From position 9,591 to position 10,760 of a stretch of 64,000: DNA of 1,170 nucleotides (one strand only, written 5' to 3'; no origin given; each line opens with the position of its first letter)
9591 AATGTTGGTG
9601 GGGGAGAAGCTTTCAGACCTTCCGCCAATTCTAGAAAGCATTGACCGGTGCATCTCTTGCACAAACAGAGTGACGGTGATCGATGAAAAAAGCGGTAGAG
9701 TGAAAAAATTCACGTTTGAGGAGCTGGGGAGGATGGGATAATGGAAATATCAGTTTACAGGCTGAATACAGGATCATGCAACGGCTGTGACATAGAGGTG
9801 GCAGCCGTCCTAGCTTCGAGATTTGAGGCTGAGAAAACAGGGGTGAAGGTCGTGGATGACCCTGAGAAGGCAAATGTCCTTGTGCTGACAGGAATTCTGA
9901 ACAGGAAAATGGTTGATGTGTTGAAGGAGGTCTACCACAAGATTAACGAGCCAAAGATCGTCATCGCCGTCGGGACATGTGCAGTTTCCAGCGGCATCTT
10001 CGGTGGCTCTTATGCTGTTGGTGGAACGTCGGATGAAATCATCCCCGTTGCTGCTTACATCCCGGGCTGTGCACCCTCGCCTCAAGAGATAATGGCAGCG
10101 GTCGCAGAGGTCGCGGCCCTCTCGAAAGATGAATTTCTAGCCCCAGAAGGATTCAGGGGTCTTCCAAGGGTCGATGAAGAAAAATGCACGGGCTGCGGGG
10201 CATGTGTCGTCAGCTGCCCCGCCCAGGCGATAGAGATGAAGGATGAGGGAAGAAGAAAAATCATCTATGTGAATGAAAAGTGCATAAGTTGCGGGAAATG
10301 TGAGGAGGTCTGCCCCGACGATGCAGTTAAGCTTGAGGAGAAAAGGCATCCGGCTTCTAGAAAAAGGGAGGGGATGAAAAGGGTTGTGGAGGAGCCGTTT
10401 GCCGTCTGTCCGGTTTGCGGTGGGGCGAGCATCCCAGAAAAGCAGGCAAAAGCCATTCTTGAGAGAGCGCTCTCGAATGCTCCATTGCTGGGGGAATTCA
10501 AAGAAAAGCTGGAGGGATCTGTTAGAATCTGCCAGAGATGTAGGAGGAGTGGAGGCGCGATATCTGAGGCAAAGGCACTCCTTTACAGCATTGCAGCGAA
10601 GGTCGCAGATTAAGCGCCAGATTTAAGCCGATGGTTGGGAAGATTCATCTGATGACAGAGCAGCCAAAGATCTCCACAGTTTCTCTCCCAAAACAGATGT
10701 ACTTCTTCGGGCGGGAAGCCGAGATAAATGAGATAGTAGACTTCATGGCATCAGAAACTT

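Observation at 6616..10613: Soluble group-4-type [NiFe] hydrogenase module fused into one operon with HdrB- and HdrC-like subunits, next to a classical Mbh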

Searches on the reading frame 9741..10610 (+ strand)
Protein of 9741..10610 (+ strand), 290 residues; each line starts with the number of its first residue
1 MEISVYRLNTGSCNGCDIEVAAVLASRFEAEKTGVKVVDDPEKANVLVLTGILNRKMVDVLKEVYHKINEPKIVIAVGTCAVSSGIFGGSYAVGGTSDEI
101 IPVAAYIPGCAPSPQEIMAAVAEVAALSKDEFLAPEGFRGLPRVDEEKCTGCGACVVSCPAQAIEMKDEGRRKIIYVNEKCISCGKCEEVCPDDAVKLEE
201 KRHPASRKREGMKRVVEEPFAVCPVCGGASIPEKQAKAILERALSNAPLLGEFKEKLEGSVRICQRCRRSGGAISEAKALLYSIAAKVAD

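Call 5: search_protein_families(library=pfam, proteins=[window:9741-10610:+], max_evalue=0.01)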
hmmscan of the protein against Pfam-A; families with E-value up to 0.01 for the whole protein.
window:9741-10610:+ (290 aa): 15 families
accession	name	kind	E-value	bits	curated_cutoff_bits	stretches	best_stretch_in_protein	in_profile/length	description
PF01058.29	Oxidored_q6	-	1.3e-23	83.5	27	1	13-123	1-127/128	NADH ubiquinone oxidoreductase, 20 Kd subunit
PF12838.12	Fer4_7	-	7.2e-14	52.4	27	2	148-195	1-52/52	4Fe-4S dicluster domain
PF00037.32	Fer4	-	1.7e-13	50.2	21.1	2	143-165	2-24/24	4Fe-4S binding domain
PF13237.11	Fer4_10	-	9e-12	45.2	25.5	1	142-192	2-53/53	4Fe-4S dicluster domain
PF12837.12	Fer4_6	-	1.3e-11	44.2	25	2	142-164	2-24/24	4Fe-4S binding domain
PF14697.11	Fer4_21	-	4.6e-11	43.1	35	1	143-197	2-58/59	4Fe-4S dicluster domain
PF13187.11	Fer4_9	-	1e-10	41.9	27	1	148-195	1-51/52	4Fe-4S dicluster domain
PF12797.12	Fer4_2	-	2.9e-10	39.9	24.5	2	142-161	3-22/22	4Fe-4S binding domain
PF25160.1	LdpA_Fe-S-bd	-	3.4e-09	36.8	27.6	2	155-197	9-44/49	LdpA Fe-S cluster-binding domain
PF13183.11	Fer4_8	-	2.1e-06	28.6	27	0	147-162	3-18/68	4Fe-4S dicluster domain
PF13484.11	Fer4_16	-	2.2e-06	28.8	30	1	148-169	1-21/66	4Fe-4S double cluster binding domain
PF12800.12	Fer4_4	-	1.5e-05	25.3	24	2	147-161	2-16/17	4Fe-4S binding domain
PF13459.11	Fer4_15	-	0.00028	22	22.4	1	143-176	2-34/66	4Fe-4S single cluster domain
PF13370.11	Fer4_13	-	0.0011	20.1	24.5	0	144-161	1-18/58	4Fe-4S single cluster domain of Ferredoxin I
PF12798.12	Fer4_3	-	0.0012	20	27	0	149-163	1-15/15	4Fe-4S binding domain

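Call 6: search_protein_families(library=ncbifam, proteins=[window:9741-10610:+], max_evalue=0.01)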
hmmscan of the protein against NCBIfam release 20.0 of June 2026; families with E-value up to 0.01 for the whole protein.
window:9741-10610:+ (290 aa): 116 families (the best 25 are shown)
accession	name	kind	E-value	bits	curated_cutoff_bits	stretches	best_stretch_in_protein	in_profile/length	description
NF005012.1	PRK06411.1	subfamily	7.9e-31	106.8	116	1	5-124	36-154/166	NADH-quinone oxidoreductase subunit NuoB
TIGR01957.1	nuoB_fam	subfamily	1.7e-28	99.4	142.7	1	6-125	20-139/145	NADH-quinone oxidoreductase subunit B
NF011395.0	PRK14820.1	equivalog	3.9e-28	98.4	263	1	12-132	43-161/180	NADH-quinone oxidoreductase subunit B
NF011391.0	PRK14816.1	equivalog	9.7e-26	90.6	283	1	12-122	60-171/196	NADH-quinone oxidoreductase subunit B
NF009053.0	PRK12387.1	subfamily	1.1e-22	80.7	204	1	136-277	27-168/180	formate hydrogenlyase complex iron-sulfur subunit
NF011390.0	PRK14815.1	equivalog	2.1e-22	79.3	281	1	14-124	43-153/183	NADH dehydrogenase subunit B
NF011394.0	PRK14819.1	equivalog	1.4e-21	77.2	312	1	4-122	32-150/264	NADH-quinone oxidoreductase subunit B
NF011392.0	PRK14817.1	equivalog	2e-21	76.5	271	1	14-121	46-153/182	NADH-quinone oxidoreductase subunit B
NF011393.0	PRK14818.1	equivalog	6.6e-21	74.6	255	1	4-125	32-152/173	NADH dehydrogenase subunit B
NF009808.0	PRK13292.1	equivalog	2.5e-20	71.9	1156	1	15-121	36-142/791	NADH-quinone oxidoreductase subunit B/C/D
NF011389.0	PRK14814.1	equivalog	2.8e-20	72.9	285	1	15-124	44-153/186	NADH dehydrogenase subunit B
NF006076.0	PRK08222.1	equivalog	4.2e-19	69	270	1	135-276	26-169/181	hydrogenase 4 subunit H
NF011388.0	PRK14813.1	equivalog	5.2e-18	65.6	294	1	14-147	38-172/189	NADH dehydrogenase subunit B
NF006221.0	PRK08348.1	subfamily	4e-15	55.7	124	1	134-207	31-103/136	NADH-plastoquinone oxidoreductase subunit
TIGR03294.1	FrhG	equivalog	4.3e-15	56.1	245.5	2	144-195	171-219/228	coenzyme F420 hydrogenase subunit gamma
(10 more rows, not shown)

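Call 30: search_solved_structures(query=window:9741-10610:+, max_evalue=0.000001, show_alignments=3)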
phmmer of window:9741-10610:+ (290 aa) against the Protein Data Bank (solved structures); distinct sequences matched with E-value up to 0.000001: 93 (the best 60 are shown).
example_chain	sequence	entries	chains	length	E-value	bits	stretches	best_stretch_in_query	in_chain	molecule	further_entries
6cfw_J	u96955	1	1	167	2.7e-29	105.7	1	5-122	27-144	Probable membrane-bound hydrogenase subunit mbhJ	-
9sw6_G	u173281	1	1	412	4.6e-29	105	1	144-208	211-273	Polyferredoxin protein MvhB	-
7z0s_G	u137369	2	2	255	3.3e-28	102.2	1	4-128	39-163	Formate hydrogenlyase subunit 7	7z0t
9sw6_H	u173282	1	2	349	1.9e-21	80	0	143-204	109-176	Tungsten formylmethanofuran dehydrogenase, subunit F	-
6hum_K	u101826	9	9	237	6.6e-21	78.2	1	15-130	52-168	NAD(P)H-quinone oxidoreductase subunit K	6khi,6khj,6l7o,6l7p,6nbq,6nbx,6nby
5t5i_F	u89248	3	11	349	3.3e-20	76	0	143-204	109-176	Tungsten formylmethanofuran dehydrogenase subunit fwdF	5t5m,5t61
8b9z_B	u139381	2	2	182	8.1e-20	74.7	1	14-124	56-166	LD31474p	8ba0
8esw_S7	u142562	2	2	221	1.3e-19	74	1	14-124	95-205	LD31474p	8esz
4wz7_K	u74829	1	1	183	1.7e-19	73.6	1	15-124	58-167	Subunit NUKM of protein NADH:Ubiquinone Oxidoreductase (Complex I)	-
7wfg_K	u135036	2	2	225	2e-19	73.4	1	14-124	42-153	NAD(P)H-quinone oxidoreductase subunit K, chloroplastic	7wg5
6gcs_K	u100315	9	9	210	2.4e-19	73.1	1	15-124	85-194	PSST SUBUNIT (NUKM) | Subunit NUKM of NADH:Ubiquinone Oxidoreductase (Complex I)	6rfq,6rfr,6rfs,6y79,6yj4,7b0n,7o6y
9grx_K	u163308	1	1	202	2.7e-19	73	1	14-125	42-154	NAD(P)H-quinone oxidoreductase subunit K, chloroplastic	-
7eu3_K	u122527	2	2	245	4.2e-19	72.3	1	14-124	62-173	NAD(P)H-quinone oxidoreductase subunit K, chloroplastic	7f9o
5xtb_C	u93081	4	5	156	6.1e-19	71.8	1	15-125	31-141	NADH dehydrogenase [ubiquinone] iron-sulfur protein 7, mitochondrial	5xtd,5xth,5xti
6h8k_K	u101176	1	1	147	6.7e-19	71.7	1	15-124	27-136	Subunit NUKM of protein NADH:Ubiquinone Oxidoreductase (Complex I)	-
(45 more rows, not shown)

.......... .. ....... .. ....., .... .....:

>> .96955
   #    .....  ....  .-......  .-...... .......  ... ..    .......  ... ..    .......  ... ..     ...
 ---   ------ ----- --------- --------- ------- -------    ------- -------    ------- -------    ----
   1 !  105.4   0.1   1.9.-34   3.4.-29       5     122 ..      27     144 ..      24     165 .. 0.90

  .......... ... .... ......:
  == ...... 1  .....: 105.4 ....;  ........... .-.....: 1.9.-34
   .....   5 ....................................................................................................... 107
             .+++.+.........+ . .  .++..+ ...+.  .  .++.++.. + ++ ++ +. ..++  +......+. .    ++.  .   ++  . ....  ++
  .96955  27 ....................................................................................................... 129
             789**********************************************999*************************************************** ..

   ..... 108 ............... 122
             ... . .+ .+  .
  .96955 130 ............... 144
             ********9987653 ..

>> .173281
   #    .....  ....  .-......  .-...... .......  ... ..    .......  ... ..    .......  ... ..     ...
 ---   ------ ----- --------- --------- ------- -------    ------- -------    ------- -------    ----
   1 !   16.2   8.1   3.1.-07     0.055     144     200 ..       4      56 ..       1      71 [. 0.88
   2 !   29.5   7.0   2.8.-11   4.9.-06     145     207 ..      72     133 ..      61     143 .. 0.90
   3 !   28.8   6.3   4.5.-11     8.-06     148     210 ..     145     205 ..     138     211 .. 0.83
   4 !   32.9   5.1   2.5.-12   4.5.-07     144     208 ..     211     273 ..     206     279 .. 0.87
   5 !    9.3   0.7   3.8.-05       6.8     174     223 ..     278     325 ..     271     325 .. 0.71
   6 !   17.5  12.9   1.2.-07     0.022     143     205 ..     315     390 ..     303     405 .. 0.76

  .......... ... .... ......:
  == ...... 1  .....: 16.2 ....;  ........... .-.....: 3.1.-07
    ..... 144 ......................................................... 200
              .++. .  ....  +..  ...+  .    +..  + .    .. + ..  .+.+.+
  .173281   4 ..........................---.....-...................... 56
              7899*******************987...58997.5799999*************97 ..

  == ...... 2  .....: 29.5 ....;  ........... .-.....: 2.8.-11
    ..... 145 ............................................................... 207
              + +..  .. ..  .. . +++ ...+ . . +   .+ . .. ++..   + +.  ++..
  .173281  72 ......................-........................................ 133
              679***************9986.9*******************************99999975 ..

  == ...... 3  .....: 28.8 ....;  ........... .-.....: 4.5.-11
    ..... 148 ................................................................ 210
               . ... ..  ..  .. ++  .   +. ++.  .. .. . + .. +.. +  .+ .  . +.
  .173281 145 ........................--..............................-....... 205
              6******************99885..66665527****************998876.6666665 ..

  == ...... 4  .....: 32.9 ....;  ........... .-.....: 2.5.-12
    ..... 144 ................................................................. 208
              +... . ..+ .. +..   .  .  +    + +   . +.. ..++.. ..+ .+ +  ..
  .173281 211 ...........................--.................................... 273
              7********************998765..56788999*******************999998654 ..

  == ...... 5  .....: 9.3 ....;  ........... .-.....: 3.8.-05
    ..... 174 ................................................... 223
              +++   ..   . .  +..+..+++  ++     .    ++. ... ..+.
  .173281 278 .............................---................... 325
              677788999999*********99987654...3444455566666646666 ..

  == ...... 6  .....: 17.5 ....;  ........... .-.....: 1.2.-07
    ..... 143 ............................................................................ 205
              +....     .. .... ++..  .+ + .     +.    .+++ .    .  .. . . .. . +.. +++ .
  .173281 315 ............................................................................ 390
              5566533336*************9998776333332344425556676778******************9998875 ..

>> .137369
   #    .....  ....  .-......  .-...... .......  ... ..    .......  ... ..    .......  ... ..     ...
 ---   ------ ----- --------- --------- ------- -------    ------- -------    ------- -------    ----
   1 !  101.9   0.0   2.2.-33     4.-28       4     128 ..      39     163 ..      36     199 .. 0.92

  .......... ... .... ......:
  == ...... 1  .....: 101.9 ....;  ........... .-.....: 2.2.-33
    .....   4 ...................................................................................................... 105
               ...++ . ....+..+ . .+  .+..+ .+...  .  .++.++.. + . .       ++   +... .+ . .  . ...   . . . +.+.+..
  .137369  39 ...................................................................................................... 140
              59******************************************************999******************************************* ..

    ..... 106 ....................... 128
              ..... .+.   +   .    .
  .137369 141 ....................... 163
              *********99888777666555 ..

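Call 73: find_homologous_proteins(query=window:9741-10610:+, max_evalue=1e-10)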
Query window:9741-10610:+ (290 aa): 1418 proteins with E <= 1e-10 among 5230 candidates; the best 120 are listed.
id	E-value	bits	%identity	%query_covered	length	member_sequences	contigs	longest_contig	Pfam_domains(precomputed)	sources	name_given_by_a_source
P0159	8.9e-184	627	99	100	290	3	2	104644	PF14697.12,PF12837.13,PF13484.12,PF12838.13,PF12800.13,PF12797.13,PF00037.33,PF25160.2,PF13237.12,PF13183.12,PF01058.30,PF13187.12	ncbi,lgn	ncbi:MAG: 4Fe-4S binding protein [Candidatus Hadarchaeales archaeon]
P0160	4.5e-137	474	74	100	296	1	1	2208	PF14697.12,PF12837.13,PF13484.12,PF12838.13,PF12800.13,PF12797.13,PF00037.33,PF25160.2,PF13237.12,PF13183.12,PF01058.30,PF13187.12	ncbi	ncbi:MAG: 4Fe-4S binding protein [Candidatus Hadarchaeales archaeon]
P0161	4.0e-127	442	69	99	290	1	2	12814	PF14697.12,PF12797.13,PF12837.13,PF00037.33,PF12838.13,PF13237.12,PF01058.30,PF13187.12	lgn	-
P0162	4.1e-90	320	52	98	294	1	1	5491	PF14697.12,PF12797.13,PF12837.13,PF00037.33,PF13484.12,PF12838.13,PF25160.2,PF13237.12,PF13183.12,PF01058.30,PF13187.12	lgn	-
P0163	3.9e-88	314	52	98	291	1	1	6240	PF14697.12,PF12797.13,PF12837.13,PF00037.33,PF13484.12,PF12838.13,PF25160.2,PF13237.12,PF12800.13,PF01058.30,PF13187.12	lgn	-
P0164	8.7e-88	312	52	98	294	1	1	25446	PF14697.12,PF12797.13,PF12837.13,PF00037.33,PF12838.13,PF25160.2,PF13237.12,PF13183.12,PF12800.13,PF01058.30,PF13187.12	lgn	-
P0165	5.7e-87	310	50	98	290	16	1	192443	PF14697.12,PF12797.13,PF12837.13,PF00037.33,PF12838.13,PF13237.12,PF01058.30,PF13187.12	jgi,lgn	-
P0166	1.7e-86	308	50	98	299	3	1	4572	PF14697.12,PF12797.13,PF12837.13,PF00037.33,PF12838.13,PF13237.12,PF01058.30,PF13187.12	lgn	-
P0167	3.2e-86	307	50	98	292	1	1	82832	PF14697.12,PF12797.13,PF12837.13,PF00037.33,PF12838.13,PF25160.2,PF13237.12,PF01058.30,PF13187.12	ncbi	-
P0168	1.6e-85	305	49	98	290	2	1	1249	PF14697.12,PF12797.13,PF12837.13,PF00037.33,PF12838.13,PF13237.12,PF01058.30,PF13187.12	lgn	-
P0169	2.0e-85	305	49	98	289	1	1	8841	PF14697.12,PF12797.13,PF12837.13,PF00037.33,PF12838.13,PF13237.12,PF01058.30,PF13187.12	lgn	-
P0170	2.0e-85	305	50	98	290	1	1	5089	PF14697.12,PF12797.13,PF12837.13,PF00037.33,PF12838.13,PF13237.12,PF01058.30,PF13187.12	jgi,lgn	-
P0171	2.6e-85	304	49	98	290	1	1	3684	PF14697.12,PF12797.13,PF12837.13,PF00037.33,PF12838.13,PF13237.12,PF01058.30,PF13187.12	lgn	-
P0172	1.1e-84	302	49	98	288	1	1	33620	PF14697.12,PF12797.13,PF12837.13,PF00037.33,PF12838.13,PF13237.12,PF01058.30,PF13187.12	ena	-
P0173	1.1e-84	302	49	98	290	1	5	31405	PF14697.12,PF12797.13,PF12837.13,PF00037.33,PF12838.13,PF13237.12,PF01058.30,PF13187.12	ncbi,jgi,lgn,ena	ncbi:NAD(P)H-quinone oxidoreductase subunit K, chloroplastic [subsurface metagenome]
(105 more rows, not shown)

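Call 84: predict_structure(alignment_id=A6)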
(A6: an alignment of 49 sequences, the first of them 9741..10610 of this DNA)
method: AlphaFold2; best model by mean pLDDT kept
length: 290 residues; sequences in the alignment: 49
mean_pLDDT: 90.1   pTM: 0.82
mean pLDDT of the five models: 90.1, 88.6, 87.9, 87.4, 85.6
residues with pLDDT >= 90: 182; 70-90: 103; 50-70: 5; < 50: 0
segments of 3 or more residues with pLDDT < 50: none
pLDDT, mean of each block of 10 residues (from residue 1): 88 88 83 85 95 95 97 94 89 92 93 87 76 79 94 95 93 94 93 93 83 92 90 93 90 91 90 90 90
secondary structure, 60 per line:
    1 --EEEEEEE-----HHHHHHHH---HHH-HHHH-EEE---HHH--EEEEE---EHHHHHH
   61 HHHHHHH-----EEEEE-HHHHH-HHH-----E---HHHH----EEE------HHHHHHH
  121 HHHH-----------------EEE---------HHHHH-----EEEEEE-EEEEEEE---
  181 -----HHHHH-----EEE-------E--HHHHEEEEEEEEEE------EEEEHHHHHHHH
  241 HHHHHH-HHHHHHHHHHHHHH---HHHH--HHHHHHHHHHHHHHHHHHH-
elements in order: E3-9 H15-22 H30-33 E35-37 E46-50 H55-67 E73-77 H79-83 H97-100 E105-107 H114-124 E142-144 H154-158 E164-169 E171-177 H186-190 E196-198 H209-212 E213-222 E229-232 H233-246 H248-261 H265-268 H271-289

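Call 86: fold_search(model_id=the predicted structure, library=pdb)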
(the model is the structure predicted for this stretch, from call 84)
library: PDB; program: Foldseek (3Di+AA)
matches with E <= 10: 1297; with E <= 0.001: 182
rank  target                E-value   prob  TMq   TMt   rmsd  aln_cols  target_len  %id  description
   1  7z0s_F                1.7e-13  1.00  0.44  0.75   2.1       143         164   28  Structure of the Escherichia coli formate hydrogenlyase complex (anaerobic preparation, without formate dehydrogenase  (released 2022-09-28)
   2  7z0t_F                6.4e-12  1.00  0.42  0.87   1.6       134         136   29  Structure of the Escherichia coli formate hydrogenlyase complex (aerobic preparation, composite structure) (released 2022-09-28)
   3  6cfw_J                2.1e-11  1.00  0.40  0.79   2.1       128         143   39  cryoEM structure of a respiratory membrane-bound hydrogenase (released 2018-05-23)
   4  7z0s_G                2.4e-11  1.00  0.42  0.49   4.9       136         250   39  Structure of the Escherichia coli formate hydrogenlyase complex (anaerobic preparation, without formate dehydrogenase  (released 2022-09-28)
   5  7z0t_G                1.1e-10  1.00  0.42  0.49   5.0       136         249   39  Structure of the Escherichia coli formate hydrogenlyase complex (aerobic preparation, composite structure) (released 2022-09-28)
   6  4ci0_B                1.5e-10  1.00  0.37  0.45   9.2       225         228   25  Electron cryo-microscopy of F420-reducing NiFe hydrogenase Frh (released 2014-02-26)
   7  6l7p_K                1.7e-10  1.00  0.40  0.57  16.5       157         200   29  cryo-EM structure of cyanobacteria NDH-1LdelV complex (released 2020-02-19)
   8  6l7o_K                2.0e-10  1.00  0.39  0.54  16.7       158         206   28  cryo-EM structure of cyanobacteria Fd-NDH-1L complex (released 2020-02-19)
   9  7arc_B                6.6e-10  1.00  0.39  0.72   2.1       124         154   30  Cryo-EM structure of Polytomella Complex-I (peripheral arm) (released 2021-12-08)
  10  7zeb_6                7.0e-10  1.00  0.39  0.73   2.4       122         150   29  Complex I from Ovis aries at pH9, Closed state (released 2022-09-21)
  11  9smf_B                1.1e-09  1.00  0.40  0.72   1.9       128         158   28  Reduced bovine complex I in lipid nanodisc, NADH-active-Q10 (released 2026-03-18)
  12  8b9z_B                1.4e-09  1.00  0.39  0.61   2.4       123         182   34  Drosophila melanogaster complex I in the Active state (Dm1) (released 2023-01-18)
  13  7r43_B                1.5e-09  1.00  0.39  0.72   1.8       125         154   28  Bovine complex I in the presence of IM1761092, active class iii (Composite map) (released 2023-02-08)
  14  5xtb_C                1.6e-09  1.00  0.40  0.72   2.6       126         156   29  Cryo-EM structure of human respiratory complex I matrix arm (released 2017-08-30)
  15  6qgr_G                1.7e-09  1.00  0.37  0.42   9.6       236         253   25  The F420-reducing [NiFe] hydrogenase complex from Methanosarcina barkeri at the Nia-S state (released 2019-10-23)
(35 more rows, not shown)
